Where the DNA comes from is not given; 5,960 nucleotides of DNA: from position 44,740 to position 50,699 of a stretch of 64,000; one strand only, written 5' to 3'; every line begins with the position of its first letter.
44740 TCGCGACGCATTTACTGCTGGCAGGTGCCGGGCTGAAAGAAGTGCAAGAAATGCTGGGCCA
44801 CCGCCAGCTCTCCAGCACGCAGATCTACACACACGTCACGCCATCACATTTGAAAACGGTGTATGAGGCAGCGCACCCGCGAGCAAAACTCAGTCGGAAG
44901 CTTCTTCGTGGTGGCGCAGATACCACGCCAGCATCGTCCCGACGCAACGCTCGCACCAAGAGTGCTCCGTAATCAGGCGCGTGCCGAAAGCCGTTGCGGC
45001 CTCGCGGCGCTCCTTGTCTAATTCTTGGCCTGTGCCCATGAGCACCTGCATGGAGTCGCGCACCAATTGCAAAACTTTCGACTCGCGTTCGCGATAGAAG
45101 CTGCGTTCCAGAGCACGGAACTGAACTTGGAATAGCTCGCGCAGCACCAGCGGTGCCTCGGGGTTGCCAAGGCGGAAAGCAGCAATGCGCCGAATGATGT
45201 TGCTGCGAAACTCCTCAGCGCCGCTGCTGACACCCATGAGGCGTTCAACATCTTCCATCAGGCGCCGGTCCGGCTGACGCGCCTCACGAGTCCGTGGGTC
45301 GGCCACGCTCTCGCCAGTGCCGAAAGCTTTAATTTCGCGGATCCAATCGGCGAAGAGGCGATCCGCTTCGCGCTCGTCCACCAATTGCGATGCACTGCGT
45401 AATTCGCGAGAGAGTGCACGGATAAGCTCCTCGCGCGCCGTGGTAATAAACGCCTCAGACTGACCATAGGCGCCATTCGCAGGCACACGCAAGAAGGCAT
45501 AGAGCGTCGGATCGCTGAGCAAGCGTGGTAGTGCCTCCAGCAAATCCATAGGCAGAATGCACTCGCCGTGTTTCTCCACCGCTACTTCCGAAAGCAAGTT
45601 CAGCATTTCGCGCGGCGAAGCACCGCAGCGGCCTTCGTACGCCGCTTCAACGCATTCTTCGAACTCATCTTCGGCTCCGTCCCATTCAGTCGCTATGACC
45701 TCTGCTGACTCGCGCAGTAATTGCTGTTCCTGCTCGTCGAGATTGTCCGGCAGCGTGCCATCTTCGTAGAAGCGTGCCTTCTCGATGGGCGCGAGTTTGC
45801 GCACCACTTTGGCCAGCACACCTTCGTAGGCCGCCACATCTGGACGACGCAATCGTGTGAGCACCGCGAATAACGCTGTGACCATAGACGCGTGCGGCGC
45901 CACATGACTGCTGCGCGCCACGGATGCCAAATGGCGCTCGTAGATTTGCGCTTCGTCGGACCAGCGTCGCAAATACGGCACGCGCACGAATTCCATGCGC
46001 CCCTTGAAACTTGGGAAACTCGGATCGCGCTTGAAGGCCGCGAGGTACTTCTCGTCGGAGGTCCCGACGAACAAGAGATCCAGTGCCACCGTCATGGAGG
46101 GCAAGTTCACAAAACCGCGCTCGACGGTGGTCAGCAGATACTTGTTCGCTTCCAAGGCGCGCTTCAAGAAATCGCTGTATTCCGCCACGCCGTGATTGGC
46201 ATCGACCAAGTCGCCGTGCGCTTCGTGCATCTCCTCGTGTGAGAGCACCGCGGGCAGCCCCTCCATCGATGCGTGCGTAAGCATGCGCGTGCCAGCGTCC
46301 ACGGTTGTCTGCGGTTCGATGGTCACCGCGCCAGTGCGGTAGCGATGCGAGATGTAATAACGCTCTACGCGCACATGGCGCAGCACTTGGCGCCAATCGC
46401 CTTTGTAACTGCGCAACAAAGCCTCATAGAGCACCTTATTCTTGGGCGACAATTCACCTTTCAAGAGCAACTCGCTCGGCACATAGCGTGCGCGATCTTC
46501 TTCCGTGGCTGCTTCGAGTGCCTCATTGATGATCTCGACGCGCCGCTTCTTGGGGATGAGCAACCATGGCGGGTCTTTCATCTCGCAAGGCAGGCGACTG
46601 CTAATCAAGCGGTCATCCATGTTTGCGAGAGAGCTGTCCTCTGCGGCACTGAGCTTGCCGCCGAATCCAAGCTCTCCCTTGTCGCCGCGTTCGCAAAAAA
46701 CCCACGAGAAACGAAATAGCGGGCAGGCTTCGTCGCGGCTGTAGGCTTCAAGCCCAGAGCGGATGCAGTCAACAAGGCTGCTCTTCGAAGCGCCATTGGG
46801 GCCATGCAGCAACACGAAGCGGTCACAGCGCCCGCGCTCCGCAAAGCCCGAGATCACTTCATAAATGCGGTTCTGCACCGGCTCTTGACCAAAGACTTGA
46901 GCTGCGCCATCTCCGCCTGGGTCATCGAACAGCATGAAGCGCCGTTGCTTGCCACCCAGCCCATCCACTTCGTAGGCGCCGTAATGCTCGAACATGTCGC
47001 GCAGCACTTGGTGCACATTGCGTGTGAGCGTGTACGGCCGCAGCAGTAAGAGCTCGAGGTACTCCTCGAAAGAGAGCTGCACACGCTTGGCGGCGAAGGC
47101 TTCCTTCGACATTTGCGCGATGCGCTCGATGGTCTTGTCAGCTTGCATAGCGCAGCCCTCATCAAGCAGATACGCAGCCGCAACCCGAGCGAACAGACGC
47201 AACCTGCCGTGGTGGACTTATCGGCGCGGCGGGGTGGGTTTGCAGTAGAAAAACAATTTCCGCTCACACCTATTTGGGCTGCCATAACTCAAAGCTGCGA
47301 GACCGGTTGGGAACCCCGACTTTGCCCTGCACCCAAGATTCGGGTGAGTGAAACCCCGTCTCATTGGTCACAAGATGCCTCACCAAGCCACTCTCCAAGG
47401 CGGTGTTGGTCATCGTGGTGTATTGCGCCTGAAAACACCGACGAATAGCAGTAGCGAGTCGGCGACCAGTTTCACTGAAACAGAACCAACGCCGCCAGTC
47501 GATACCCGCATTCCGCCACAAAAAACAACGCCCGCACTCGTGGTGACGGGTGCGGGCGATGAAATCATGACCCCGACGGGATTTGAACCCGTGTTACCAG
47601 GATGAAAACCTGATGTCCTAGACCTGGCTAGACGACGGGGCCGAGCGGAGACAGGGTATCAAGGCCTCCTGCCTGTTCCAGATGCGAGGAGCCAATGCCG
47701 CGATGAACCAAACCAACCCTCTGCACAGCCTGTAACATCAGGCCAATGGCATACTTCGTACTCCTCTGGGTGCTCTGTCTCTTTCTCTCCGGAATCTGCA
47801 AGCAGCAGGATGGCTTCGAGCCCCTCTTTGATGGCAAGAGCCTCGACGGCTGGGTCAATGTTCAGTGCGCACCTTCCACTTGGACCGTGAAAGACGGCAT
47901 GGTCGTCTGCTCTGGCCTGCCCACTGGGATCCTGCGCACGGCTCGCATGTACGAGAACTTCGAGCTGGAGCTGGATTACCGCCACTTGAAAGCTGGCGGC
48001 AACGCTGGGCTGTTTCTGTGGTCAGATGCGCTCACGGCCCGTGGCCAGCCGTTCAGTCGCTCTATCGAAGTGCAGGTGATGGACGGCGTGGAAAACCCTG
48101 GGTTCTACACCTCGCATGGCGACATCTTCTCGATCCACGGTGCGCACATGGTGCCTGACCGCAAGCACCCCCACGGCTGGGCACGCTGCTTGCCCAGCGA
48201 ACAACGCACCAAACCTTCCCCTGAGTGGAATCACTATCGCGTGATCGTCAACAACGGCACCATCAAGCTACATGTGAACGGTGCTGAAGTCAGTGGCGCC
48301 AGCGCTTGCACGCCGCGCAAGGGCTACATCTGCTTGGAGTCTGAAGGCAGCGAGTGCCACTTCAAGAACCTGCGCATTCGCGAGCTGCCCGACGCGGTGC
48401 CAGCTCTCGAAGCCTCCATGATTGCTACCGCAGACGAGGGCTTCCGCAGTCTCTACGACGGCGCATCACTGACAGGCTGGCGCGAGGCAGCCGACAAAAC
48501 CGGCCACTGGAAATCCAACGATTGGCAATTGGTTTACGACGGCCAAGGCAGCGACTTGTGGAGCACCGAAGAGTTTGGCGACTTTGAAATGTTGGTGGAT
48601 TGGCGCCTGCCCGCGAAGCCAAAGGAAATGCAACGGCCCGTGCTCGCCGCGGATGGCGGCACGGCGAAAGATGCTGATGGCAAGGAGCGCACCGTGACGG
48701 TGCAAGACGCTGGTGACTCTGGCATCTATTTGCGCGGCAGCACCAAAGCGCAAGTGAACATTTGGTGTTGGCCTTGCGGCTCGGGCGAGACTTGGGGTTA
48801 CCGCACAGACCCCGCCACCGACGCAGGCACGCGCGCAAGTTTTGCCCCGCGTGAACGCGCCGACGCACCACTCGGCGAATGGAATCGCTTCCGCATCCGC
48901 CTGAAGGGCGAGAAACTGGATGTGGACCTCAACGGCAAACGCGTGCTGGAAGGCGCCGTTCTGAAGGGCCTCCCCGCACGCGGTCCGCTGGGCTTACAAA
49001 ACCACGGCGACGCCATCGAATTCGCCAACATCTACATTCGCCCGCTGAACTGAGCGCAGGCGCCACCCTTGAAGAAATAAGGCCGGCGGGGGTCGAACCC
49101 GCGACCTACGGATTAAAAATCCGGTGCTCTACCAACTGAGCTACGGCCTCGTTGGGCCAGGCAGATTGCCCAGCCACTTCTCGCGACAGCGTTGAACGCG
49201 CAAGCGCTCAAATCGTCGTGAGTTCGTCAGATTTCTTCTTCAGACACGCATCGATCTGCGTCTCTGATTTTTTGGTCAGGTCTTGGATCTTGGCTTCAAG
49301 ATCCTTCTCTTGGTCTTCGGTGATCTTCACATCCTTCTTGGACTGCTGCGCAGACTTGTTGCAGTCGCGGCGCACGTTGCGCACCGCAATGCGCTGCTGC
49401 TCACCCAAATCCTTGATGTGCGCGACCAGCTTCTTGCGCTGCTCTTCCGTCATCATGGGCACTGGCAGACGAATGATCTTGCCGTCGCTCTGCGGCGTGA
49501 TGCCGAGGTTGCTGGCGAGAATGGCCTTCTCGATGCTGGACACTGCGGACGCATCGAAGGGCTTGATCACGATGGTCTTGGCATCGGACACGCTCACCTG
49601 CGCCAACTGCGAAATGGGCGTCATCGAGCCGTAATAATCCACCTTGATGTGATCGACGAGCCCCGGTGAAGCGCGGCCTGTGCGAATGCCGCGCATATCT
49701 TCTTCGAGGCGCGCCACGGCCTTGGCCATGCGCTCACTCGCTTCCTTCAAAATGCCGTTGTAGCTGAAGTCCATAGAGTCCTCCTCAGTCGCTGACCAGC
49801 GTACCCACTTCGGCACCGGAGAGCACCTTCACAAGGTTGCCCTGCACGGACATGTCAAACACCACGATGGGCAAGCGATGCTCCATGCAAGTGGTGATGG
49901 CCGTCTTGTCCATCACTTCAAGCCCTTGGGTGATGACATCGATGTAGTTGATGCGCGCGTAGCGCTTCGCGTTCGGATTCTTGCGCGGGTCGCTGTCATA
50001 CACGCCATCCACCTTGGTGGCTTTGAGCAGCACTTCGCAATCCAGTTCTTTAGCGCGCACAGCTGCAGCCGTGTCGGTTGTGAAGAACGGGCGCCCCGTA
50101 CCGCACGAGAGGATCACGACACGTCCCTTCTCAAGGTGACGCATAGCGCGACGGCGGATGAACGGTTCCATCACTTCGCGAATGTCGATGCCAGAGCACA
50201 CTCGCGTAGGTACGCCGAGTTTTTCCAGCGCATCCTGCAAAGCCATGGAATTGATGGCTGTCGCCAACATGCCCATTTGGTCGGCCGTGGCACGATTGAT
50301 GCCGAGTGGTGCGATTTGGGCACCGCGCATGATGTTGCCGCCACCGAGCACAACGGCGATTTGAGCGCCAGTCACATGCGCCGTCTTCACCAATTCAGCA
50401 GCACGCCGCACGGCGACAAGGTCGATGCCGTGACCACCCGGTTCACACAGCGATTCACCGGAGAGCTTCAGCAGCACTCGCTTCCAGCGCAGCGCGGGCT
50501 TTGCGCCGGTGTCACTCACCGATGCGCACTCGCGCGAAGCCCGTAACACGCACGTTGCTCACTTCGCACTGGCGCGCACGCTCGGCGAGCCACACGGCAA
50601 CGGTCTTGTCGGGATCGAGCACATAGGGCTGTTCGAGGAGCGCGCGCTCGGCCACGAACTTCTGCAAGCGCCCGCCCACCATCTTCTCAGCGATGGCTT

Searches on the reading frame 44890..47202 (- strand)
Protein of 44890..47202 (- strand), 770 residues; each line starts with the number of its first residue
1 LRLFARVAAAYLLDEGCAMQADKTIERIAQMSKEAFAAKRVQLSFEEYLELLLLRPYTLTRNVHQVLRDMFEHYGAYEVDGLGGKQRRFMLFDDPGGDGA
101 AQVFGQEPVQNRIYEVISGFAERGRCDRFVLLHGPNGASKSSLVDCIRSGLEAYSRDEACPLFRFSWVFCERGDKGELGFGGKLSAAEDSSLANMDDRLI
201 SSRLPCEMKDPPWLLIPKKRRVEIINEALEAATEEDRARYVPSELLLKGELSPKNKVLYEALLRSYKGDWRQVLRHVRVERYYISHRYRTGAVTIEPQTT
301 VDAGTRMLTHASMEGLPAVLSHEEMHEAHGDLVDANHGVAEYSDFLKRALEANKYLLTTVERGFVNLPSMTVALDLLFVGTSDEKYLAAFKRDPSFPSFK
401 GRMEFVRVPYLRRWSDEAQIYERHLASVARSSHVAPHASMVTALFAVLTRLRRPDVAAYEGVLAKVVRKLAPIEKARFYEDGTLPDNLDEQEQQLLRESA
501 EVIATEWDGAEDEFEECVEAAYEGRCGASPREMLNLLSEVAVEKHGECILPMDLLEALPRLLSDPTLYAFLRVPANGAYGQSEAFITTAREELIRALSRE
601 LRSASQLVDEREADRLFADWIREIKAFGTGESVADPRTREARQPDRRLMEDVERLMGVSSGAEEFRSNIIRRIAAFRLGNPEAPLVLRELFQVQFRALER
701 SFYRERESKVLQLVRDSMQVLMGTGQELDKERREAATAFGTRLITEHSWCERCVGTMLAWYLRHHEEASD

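Call 58: search_protein_families(library=pfam, proteins=[window:44890-47202:-], max_evalue=0.0001)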
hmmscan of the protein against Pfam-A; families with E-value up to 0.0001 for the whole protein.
window:44890-47202:- (770 aa): 3 families
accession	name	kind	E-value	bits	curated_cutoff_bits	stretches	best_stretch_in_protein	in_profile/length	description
PF06798.17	PrkA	-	1.5e-35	123.6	25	1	473-760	1-255/255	PrkA serine protein kinase C-terminal domain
PF08298.17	AAA_PrkA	-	3.6e-22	79.3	25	1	246-455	149-355/358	PrkA AAA domain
PF13191.12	AAA_16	-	7.2e-05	23.8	32.6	0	103-151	2-48/167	AAA ATPase domain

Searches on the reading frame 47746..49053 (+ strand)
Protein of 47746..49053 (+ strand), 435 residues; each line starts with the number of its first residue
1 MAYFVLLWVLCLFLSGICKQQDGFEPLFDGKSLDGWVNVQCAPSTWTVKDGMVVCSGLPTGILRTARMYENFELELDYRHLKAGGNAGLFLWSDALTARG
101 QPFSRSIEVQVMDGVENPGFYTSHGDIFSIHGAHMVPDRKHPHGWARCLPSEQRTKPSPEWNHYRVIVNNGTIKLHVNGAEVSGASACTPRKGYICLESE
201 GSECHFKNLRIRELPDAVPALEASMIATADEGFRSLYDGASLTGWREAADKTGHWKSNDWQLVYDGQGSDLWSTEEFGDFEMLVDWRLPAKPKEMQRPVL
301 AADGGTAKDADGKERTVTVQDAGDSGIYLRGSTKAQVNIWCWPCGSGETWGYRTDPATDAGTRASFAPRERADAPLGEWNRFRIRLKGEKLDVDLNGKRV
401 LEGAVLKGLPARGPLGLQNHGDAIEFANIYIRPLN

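Call 58: search_protein_families(library=pfam, proteins=[window:47746-49053:+], max_evalue=0.0001)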
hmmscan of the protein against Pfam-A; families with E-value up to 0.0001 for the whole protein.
window:47746-49053:+ (435 aa): 2 families
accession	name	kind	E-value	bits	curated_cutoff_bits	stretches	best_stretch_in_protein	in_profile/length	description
PF06439.18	3keto-disac_hyd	-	4.8e-67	226.1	26.8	2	23-212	1-187/187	3-keto-disaccharide hydrolase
PF20407.5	DUF1583_N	-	2.9e-05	24.3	22.9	0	377-404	89-116/150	Domain of unknown function (DUF1583_N)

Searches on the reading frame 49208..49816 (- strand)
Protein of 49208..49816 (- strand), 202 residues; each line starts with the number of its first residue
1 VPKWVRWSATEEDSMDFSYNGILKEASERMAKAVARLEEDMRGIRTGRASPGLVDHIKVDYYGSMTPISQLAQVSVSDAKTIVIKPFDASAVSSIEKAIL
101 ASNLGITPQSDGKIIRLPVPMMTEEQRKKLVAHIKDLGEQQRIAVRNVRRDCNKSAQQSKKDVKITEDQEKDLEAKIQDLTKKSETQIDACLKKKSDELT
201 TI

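Call 58: search_protein_families(library=pfam, proteins=[window:49208-49816:-], max_evalue=0.0001)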
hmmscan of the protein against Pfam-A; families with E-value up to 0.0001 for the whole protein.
window:49208-49816:- (202 aa): 1 family
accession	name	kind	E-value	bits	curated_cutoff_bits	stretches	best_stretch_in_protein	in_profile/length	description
PF01765.24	RRF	-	1.1e-60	204.6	29.7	1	37-199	1-163/164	Ribosome recycling factor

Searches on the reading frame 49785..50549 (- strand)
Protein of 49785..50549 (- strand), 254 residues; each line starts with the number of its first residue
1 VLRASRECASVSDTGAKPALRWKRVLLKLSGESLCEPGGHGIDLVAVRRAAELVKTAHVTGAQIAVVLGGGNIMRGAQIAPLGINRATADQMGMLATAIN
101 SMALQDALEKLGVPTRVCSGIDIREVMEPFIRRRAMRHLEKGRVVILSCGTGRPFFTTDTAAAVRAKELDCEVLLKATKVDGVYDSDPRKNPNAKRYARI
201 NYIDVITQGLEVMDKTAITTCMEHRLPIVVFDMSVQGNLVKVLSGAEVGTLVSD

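Call 58: search_protein_families(library=pfam, proteins=[window:49785-50549:-], max_evalue=0.0001)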
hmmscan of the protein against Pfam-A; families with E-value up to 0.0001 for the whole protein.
window:49785-50549:- (254 aa): 1 family
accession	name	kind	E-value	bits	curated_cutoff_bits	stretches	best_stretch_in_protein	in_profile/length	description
PF00696.33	AA_kinase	-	4.3e-36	125.3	24.9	1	23-232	1-234/234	Amino acid kinase family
